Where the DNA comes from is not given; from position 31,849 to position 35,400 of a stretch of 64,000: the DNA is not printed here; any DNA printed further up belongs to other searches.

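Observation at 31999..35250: Standalone carboxylic-acid-reductase-like enzyme (acyl-AMP ligase, carrier domain, thioester reductase) with no biosynthetic partners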

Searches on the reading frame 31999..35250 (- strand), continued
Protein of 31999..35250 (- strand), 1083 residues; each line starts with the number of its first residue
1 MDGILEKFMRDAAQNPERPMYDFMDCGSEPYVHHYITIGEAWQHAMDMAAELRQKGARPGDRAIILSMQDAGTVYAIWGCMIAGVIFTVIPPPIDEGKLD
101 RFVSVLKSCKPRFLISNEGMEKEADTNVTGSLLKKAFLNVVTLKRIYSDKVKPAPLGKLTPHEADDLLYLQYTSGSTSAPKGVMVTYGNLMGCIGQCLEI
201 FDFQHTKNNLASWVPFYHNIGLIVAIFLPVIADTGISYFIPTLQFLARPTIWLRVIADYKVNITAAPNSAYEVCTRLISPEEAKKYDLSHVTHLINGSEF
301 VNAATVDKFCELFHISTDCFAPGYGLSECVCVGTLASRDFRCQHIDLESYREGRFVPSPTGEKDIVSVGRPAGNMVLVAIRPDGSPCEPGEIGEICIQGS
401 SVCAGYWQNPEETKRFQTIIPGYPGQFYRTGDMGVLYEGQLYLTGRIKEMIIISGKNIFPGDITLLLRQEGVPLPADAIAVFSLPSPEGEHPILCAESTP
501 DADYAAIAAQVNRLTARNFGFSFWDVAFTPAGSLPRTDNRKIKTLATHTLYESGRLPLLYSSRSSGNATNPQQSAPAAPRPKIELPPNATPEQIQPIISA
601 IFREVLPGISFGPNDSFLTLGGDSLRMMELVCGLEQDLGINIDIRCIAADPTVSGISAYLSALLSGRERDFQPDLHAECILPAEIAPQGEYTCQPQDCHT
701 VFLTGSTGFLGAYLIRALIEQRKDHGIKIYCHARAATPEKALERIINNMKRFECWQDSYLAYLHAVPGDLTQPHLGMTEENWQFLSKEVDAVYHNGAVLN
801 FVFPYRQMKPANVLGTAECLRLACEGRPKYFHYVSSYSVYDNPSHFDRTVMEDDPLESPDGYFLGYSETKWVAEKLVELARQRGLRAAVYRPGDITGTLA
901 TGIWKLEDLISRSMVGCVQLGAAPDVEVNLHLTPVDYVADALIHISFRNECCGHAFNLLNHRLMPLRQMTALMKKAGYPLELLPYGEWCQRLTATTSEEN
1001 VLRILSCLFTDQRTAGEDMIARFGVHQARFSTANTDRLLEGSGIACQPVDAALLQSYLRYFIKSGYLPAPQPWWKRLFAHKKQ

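Call 9: find_homologous_proteins(query=window:31999-35250:-, max_evalue=1e-10)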
Query window:31999-35250:- (1083 aa): 1913 proteins with E <= 1e-10 among 8000 candidates; the best 120 are listed.
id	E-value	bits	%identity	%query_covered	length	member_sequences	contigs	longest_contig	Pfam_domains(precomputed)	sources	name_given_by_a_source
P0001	0.0e+0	2487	97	100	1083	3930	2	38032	PF00550.32,PF01073.26,PF00501.35,PF07993.19,PF01370.28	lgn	-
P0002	0.0e+0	2223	85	100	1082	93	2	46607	PF00550.32,PF01073.26,PF00501.35,PF07993.19,PF01370.28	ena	-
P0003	0.0e+0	2182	84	100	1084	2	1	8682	PF00550.32,PF01073.26,PF00501.35,PF07993.19,PF01370.28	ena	-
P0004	0.0e+0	2146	83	100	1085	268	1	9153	PF00550.32,PF01073.26,PF00501.35,PF07993.19,PF01370.28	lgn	-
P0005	0.0e+0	1791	69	100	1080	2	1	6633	PF00550.32,PF01073.26,PF00501.35,PF07993.19,PF01370.28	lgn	-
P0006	0.0e+0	1786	69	100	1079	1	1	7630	PF00550.32,PF01073.26,PF00501.35,PF07993.19,PF01370.28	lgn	-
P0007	0.0e+0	1778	70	99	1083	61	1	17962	PF00550.32,PF01073.26,PF00501.35,PF07993.19,PF01370.28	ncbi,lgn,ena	-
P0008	0.0e+0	1770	69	100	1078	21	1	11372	PF00550.32,PF00501.35,PF07993.19,PF01370.28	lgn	-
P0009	0.0e+0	1758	70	99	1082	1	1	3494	PF00550.32,PF01073.26,PF00501.35,PF07993.19,PF01370.28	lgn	-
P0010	0.0e+0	1755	68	100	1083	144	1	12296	PF00550.32,PF01073.26,PF00501.35,PF07993.19,PF01370.28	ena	-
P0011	0.0e+0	1685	67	99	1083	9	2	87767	PF00550.32,PF01073.26,PF00501.35,PF07993.19,PF01370.28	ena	-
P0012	0.0e+0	1680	65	100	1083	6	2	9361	PF00550.32,PF01073.26,PF00501.35,PF07993.19,PF01370.28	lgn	-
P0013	0.0e+0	1649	64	99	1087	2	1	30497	PF00550.32,PF01073.26,PF00501.35,PF07993.19,PF01370.28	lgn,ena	-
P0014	0.0e+0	1637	64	100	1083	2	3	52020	PF00550.32,PF01073.26,PF00501.35,PF07993.19,PF01370.28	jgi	-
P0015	0.0e+0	1600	62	100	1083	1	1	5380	PF00550.32,PF01073.26,PF00501.35,PF07993.19,PF01370.28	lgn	-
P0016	0.0e+0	1592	62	99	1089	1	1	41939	PF00550.32,PF01073.26,PF00501.35,PF07993.19,PF01370.28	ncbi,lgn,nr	ncbi:MAG: thioester reductase domain-containing protein [Eubacteriales bacterium]|nr:thioester reduc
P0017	0.0e+0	1591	62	99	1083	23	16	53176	PF00550.32,PF01073.26,PF00501.35,PF07993.19,PF01370.28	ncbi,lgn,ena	-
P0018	0.0e+0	1584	63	99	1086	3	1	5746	PF00550.32,PF01073.26,PF00501.35,PF07993.19,PF01370.28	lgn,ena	-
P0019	0.0e+0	1580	62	99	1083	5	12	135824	PF00550.32,PF01073.26,PF00501.35,PF07993.19,PF20352.3,PF01370.28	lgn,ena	-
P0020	0.0e+0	1573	61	100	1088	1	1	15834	PF00550.32,PF01073.26,PF00501.35,PF07993.19,PF01370.28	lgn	-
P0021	0.0e+0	1570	61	99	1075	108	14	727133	PF00550.32,PF01073.26,PF00501.35,PF07993.19,PF01370.28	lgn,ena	-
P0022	0.0e+0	1553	61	100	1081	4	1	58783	PF00550.32,PF01073.26,PF00501.35,PF07993.19,PF01370.28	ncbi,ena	-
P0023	0.0e+0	1546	61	99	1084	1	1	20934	PF00550.32,PF01073.26,PF00501.35,PF07993.19,PF01370.28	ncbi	-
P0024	0.0e+0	1545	60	99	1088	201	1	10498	PF00550.32,PF01073.26,PF00501.35,PF07993.19,PF01370.28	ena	-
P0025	0.0e+0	1543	60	100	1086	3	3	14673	PF00550.32,PF01073.26,PF00501.35,PF07993.19,PF01370.28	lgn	-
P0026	0.0e+0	1539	60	99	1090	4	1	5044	PF00550.32,PF01073.26,PF00501.35,PF07993.19,PF01370.28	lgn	-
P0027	0.0e+0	1539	60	99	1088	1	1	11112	PF00550.32,PF01073.26,PF00501.35,PF07993.19,PF01370.28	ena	-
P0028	0.0e+0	1539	61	99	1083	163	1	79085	PF00550.32,PF01073.26,PF00501.35,PF07993.19,PF01370.28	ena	-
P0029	0.0e+0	1529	60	99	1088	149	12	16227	PF00550.32,PF01073.26,PF00501.35,PF07993.19,PF01370.28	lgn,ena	-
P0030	0.0e+0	1518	60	99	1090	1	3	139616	PF00550.32,PF01073.26,PF00501.35,PF07993.19,PF01370.28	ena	-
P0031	0.0e+0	1508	61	99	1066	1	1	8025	PF00550.32,PF01073.26,PF00501.35,PF07993.19,PF01370.28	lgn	-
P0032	0.0e+0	1497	60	99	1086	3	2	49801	PF00550.32,PF01073.26,PF00501.35,PF07993.19,PF01370.28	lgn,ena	-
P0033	0.0e+0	1489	58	99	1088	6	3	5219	PF00550.32,PF01073.26,PF00501.35,PF07993.19,PF01370.28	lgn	-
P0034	0.0e+0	1466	58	99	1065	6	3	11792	PF00550.32,PF01073.26,PF00501.35,PF07993.19,PF01370.28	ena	-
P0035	0.0e+0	1459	59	99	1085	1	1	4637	PF00550.32,PF01073.26,PF00501.35,PF07993.19,PF01370.28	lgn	-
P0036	0.0e+0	1421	56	99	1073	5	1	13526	PF00550.32,PF01073.26,PF00501.35,PF07993.19,PF01370.28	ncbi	-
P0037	0.0e+0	1413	57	99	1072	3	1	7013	PF00550.32,PF01073.26,PF00501.35,PF07993.19,PF01370.28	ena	-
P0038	0.0e+0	1404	55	99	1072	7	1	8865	PF00550.32,PF01073.26,PF00501.35,PF07993.19,PF01370.28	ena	-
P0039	0.0e+0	1362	54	99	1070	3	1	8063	PF00550.32,PF01073.26,PF00501.35,PF07993.19,PF01370.28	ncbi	-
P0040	0.0e+0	1345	81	56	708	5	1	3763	PF00501.35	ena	-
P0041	0.0e+0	1332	54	99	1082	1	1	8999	PF00550.32,PF01073.26,PF00501.35,PF07993.19,PF01370.28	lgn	-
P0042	0.0e+0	1320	54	99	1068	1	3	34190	PF00550.32,PF01073.26,PF00501.35,PF07993.19,PF01370.28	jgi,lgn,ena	-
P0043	0.0e+0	1319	53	99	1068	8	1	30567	PF00550.32,PF01073.26,PF00501.35,PF07993.19,PF23024.2,PF01370.28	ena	-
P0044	0.0e+0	1308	53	99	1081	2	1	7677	PF00550.32,PF01073.26,PF00501.35,PF07993.19,PF01370.28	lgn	-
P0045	0.0e+0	1305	53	99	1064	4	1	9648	PF00550.32,PF01073.26,PF00501.35,PF07993.19,PF01370.28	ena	-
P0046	0.0e+0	1300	53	99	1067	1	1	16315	PF00550.32,PF01073.26,PF00501.35,PF07993.19,PF01370.28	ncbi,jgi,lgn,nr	ncbi:MAG: thioester reductase domain-containing protein [Nitrososphaerota archaeon]|jgi:thioester re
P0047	0.0e+0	1292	53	99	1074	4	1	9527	PF00550.32,PF01073.26,PF00501.35,PF07993.19,PF01370.28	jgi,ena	-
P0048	0.0e+0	1288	64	57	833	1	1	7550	PF00550.32,PF01073.26,PF00501.35,PF07993.19,PF01370.28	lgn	-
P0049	0.0e+0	1287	53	99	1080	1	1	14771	PF00550.32,PF01073.26,PF00501.35,PF07993.19,PF01370.28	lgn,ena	-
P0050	0.0e+0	1287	53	99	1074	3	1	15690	PF00550.32,PF01073.26,PF00501.35,PF07993.19,PF23024.2,PF01370.28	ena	-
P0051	0.0e+0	1286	53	99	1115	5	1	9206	PF00550.32,PF01073.26,PF00501.35,PF07993.19,PF01370.28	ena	-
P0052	0.0e+0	1285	53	99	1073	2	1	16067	PF00550.32,PF01073.26,PF00501.35,PF07993.19,PF01370.28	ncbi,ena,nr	ncbi:MAG: thioester reductase domain-containing protein [Candidatus Bathyarchaeota archaeon]|nr:thio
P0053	0.0e+0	1282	53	99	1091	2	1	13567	PF00550.32,PF01073.26,PF00501.35,PF07993.19,PF01370.28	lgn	-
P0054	0.0e+0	1279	53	99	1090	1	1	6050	PF00550.32,PF01073.26,PF00501.35,PF07993.19,PF01370.28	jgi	jgi:thioester reductase-like protein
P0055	0.0e+0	1275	53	99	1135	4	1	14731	PF00550.32,PF01073.26,PF00501.35,PF07993.19,PF01370.28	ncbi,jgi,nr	ncbi:MAG: thioester reductase domain-containing protein [Nitrososphaerota archaeon]|jgi:thioester re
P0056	0.0e+0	1275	53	99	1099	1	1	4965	PF00550.32,PF01073.26,PF00501.35,PF07993.19,PF01370.28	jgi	jgi:thioester reductase-like protein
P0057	0.0e+0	1274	52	99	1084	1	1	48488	PF00550.32,PF01073.26,PF00501.35,PF07993.19,PF01370.28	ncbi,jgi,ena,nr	ncbi:MAG: thioester reductase domain-containing protein [Candidatus Bathyarchaeota archaeon]|nr:thio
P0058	0.0e+0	1273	53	99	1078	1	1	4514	PF00550.32,PF01073.26,PF00501.35,PF07993.19,PF01370.28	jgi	-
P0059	0.0e+0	1272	53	98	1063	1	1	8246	PF00550.32,PF01073.26,PF00501.35,PF07993.19,PF01370.28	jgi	-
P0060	0.0e+0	1271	53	99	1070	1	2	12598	PF00550.32,PF01073.26,PF00501.35,PF07993.19,PF01370.28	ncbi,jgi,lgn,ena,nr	ncbi:MAG: thioester reductase domain-containing protein [Candidatus Bathyarchaeota archaeon]|nr:thio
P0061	0.0e+0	1266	51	99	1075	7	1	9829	PF00550.32,PF01073.26,PF00501.35,PF07993.19,PF01370.28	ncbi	-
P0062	0.0e+0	1259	52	99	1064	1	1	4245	PF00550.32,PF00501.35,PF07993.19,PF23024.2,PF01370.28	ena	-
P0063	0.0e+0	1253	82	60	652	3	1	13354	PF00550.32,PF01073.26,PF07993.19,PF01370.28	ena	-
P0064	0.0e+0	1247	52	99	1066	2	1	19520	PF00550.32,PF01073.26,PF00501.35,PF07993.19,PF01370.28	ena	-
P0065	0.0e+0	1245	51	98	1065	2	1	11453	PF00550.32,PF01073.26,PF00501.35,PF07993.19,PF01370.28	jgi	jgi:thioester reductase-like protein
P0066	0.0e+0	1222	50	99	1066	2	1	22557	PF00550.32,PF01073.26,PF00501.35,PF07993.19,PF01370.28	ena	-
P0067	0.0e+0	1193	52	93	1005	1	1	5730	PF00550.32,PF01073.26,PF00501.35,PF07993.19,PF01370.28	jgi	jgi:thioester reductase-like protein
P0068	0.0e+0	1181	51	95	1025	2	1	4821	PF00550.32,PF01073.26,PF00501.35,PF07993.19,PF01370.28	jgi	-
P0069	0.0e+0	1141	60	76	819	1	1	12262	PF00550.32,PF01073.26,PF00501.35,PF07993.19,PF01370.28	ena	-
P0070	0.0e+0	1115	46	99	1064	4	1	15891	PF00550.32,PF01073.26,PF00501.35,PF07993.19,PF23024.2,PF01370.28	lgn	-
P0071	0.0e+0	1104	46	98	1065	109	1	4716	PF00550.32,PF01073.26,PF00501.35,PF07993.19,PF01370.28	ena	-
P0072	0.0e+0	1101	46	98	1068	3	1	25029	PF00550.32,PF01073.26,PF00501.35,PF07993.19,PF01370.28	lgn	-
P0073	0.0e+0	1099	47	98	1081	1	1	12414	PF00550.32,PF01073.26,PF00501.35,PF07993.19,PF24919.1,PF01370.28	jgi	jgi:thioester reductase-like protein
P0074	0.0e+0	1094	46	97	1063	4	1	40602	PF00550.32,PF01073.26,PF00501.35,PF07993.19,PF23024.2,PF01370.28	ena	-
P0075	0.0e+0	1087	46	98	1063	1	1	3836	PF00550.32,PF01073.26,PF00501.35,PF07993.19,PF23024.2,PF01370.28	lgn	-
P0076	0.0e+0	1082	46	98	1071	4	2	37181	PF00550.32,PF01073.26,PF00501.35,PF07993.19,PF23024.2,PF01370.28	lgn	-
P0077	0.0e+0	1081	44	98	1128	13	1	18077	PF00550.32,PF01073.26,PF00501.35,PF07993.19,PF24919.1,PF23024.2,PF01370.28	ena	-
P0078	0.0e+0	1080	46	99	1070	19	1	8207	PF00550.32,PF01073.26,PF00501.35,PF07993.19,PF23024.2,PF01370.28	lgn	-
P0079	0.0e+0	1080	45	98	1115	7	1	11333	PF00550.32,PF01073.26,PF00501.35,PF07993.19,PF23024.2,PF01370.28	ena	-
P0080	0.0e+0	1076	45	98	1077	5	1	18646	PF00550.32,PF01073.26,PF00501.35,PF07993.19,PF01370.28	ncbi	-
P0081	0.0e+0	1076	44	99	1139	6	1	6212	PF00550.32,PF01073.26,PF00501.35,PF07993.19,PF24919.1,PF23024.2,PF01370.28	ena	-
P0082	0.0e+0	1073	45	98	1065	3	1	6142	PF00550.32,PF01073.26,PF00501.35,PF07993.19,PF01370.28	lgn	-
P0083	0.0e+0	1073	46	97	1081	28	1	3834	PF00550.32,PF01073.26,PF00501.35,PF07993.19,PF23024.2,PF01370.28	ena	-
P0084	0.0e+0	1072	44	97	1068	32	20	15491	PF00550.32,PF01073.26,PF00501.35,PF07993.19,PF01370.28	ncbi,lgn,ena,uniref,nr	ncbi:MAG TPA: thioester reductase domain-containing protein [Candidatus Eubacterium avistercoris]|un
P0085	0.0e+0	1071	45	99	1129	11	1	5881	PF00550.32,PF01073.26,PF00501.35,PF07993.19,PF01370.28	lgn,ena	-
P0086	0.0e+0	1069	45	98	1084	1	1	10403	PF00550.32,PF00501.35,PF07993.19,PF23024.2,PF01370.28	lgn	-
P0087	0.0e+0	1068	45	98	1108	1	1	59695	PF00550.32,PF01073.26,PF00501.35,PF07993.19,PF24919.1,PF23024.2,PF01370.28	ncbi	-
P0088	0.0e+0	1068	45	98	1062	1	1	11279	PF00550.32,PF01073.26,PF00501.35,PF07993.19,PF01370.28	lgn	-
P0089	0.0e+0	1067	45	98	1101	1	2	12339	PF00550.32,PF01073.26,PF00501.35,PF07993.19,PF23024.2,PF01370.28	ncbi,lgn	-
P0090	0.0e+0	1066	45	98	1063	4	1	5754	PF00550.32,PF01073.26,PF00501.35,PF07993.19,PF01370.28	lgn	-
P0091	0.0e+0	1066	45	98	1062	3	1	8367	PF00550.32,PF01073.26,PF00501.35,PF07993.19,PF01370.28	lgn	-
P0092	0.0e+0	1066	45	99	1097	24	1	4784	PF00550.32,PF01073.26,PF00501.35,PF07993.19,PF01370.28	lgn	-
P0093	0.0e+0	1063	45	98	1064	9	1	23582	PF00550.32,PF01073.26,PF00501.35,PF07993.19,PF01370.28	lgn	-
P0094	0.0e+0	1062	45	98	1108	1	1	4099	PF00550.32,PF01073.26,PF00501.35,PF07993.19,PF24919.1,PF23024.2,PF01370.28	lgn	-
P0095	0.0e+0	1061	46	97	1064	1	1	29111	PF00550.32,PF01073.26,PF00501.35,PF07993.19,PF23024.2,PF01370.28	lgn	-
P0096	0.0e+0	1061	46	97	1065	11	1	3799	PF00550.32,PF01073.26,PF00501.35,PF07993.19,PF01370.28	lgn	-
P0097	0.0e+0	1060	44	98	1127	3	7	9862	PF00550.32,PF01073.26,PF00501.35,PF07993.19,PF01370.28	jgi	-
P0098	0.0e+0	1060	46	97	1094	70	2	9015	PF00550.32,PF00501.35,PF07993.19,PF01370.28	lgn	-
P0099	0.0e+0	1058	45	98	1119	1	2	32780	PF00550.32,PF01073.26,PF00501.35,PF07993.19,PF23024.2,PF01370.28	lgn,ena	-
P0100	0.0e+0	1057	44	98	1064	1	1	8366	PF00550.32,PF01073.26,PF00501.35,PF07993.19,PF01370.28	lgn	-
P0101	0.0e+0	1056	44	98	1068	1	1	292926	PF00550.32,PF01073.26,PF00501.35,PF07993.19,PF23024.2,PF01370.28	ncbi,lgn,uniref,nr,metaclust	ncbi:non-ribosomal peptide synthetase [Eubacterium oxidoreducens]|uniref:Thioester reductase domain-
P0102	0.0e+0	1056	45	98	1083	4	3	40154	PF00550.32,PF01073.26,PF00501.35,PF07993.19,PF23024.2,PF01370.28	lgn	-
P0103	0.0e+0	1055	44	99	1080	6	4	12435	PF00550.32,PF00501.35,PF07993.19,PF23024.2,PF01370.28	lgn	-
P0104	0.0e+0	1055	45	98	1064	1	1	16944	PF00550.32,PF01073.26,PF00501.35,PF07993.19,PF01370.28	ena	-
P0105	0.0e+0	1054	44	98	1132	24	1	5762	PF00550.32,PF01073.26,PF00501.35,PF07993.19,PF24919.1,PF23024.2,PF01370.28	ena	-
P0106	0.0e+0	1054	45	98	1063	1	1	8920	PF00550.32,PF01073.26,PF00501.35,PF07993.19,PF23024.2,PF01370.28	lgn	-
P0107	0.0e+0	1053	45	97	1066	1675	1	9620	PF00550.32,PF01073.26,PF00501.35,PF07993.19,PF23024.2,PF01370.28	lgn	-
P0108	0.0e+0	1052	45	97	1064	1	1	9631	PF00550.32,PF01073.26,PF00501.35,PF07993.19,PF23024.2,PF01370.28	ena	-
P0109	0.0e+0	1051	45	98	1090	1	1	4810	PF00550.32,PF01073.26,PF00501.35,PF07993.19,PF24919.1,PF23024.2,PF01370.28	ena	-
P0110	0.0e+0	1051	45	98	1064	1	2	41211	PF00550.32,PF01073.26,PF00501.35,PF07993.19,PF01370.28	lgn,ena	-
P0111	0.0e+0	1050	44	99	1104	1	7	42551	PF00550.32,PF01073.26,PF00501.35,PF07993.19,PF01370.28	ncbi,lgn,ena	-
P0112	0.0e+0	1050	44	99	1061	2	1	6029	PF00550.32,PF01073.26,PF00501.35,PF07993.19,PF23024.2,PF01370.28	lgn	-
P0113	0.0e+0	1049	44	98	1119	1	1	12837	PF00550.32,PF01073.26,PF00501.35,PF07993.19,PF24919.1,PF23024.2,PF01370.28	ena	-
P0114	0.0e+0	1045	44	98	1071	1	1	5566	PF00550.32,PF01073.26,PF00501.35,PF07993.19,PF23024.2,PF01370.28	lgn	-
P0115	0.0e+0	1045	43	98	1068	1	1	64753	PF00550.32,PF01073.26,PF00501.35,PF07993.19,PF01370.28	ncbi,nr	ncbi:MAG: thioester reductase domain-containing protein [Eubacterium sp.]|nr:thioester reductase dom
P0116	0.0e+0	1045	43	54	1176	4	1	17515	PF00550.32,PF01073.26,PF00501.35,PF07993.19,PF01370.28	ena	-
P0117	0.0e+0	1044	44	98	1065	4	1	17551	PF00550.32,PF01073.26,PF00501.35,PF07993.19,PF01370.28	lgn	-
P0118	0.0e+0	1044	43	99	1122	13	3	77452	PF00550.32,PF01073.26,PF00501.35,PF07993.19,PF01370.28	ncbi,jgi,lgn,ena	-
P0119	0.0e+0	1044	43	99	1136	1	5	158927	PF00550.32,PF01073.26,PF00501.35,PF07993.19,PF01370.28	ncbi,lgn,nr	ncbi:MAG: AMP-binding protein [Bacteroidales bacterium]|nr:AMP-binding protein [Bacteroidales bacter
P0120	0.0e+0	1042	44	98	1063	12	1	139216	PF00550.32,PF01073.26,PF00501.35,PF07993.19,PF23024.2,PF01370.28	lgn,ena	-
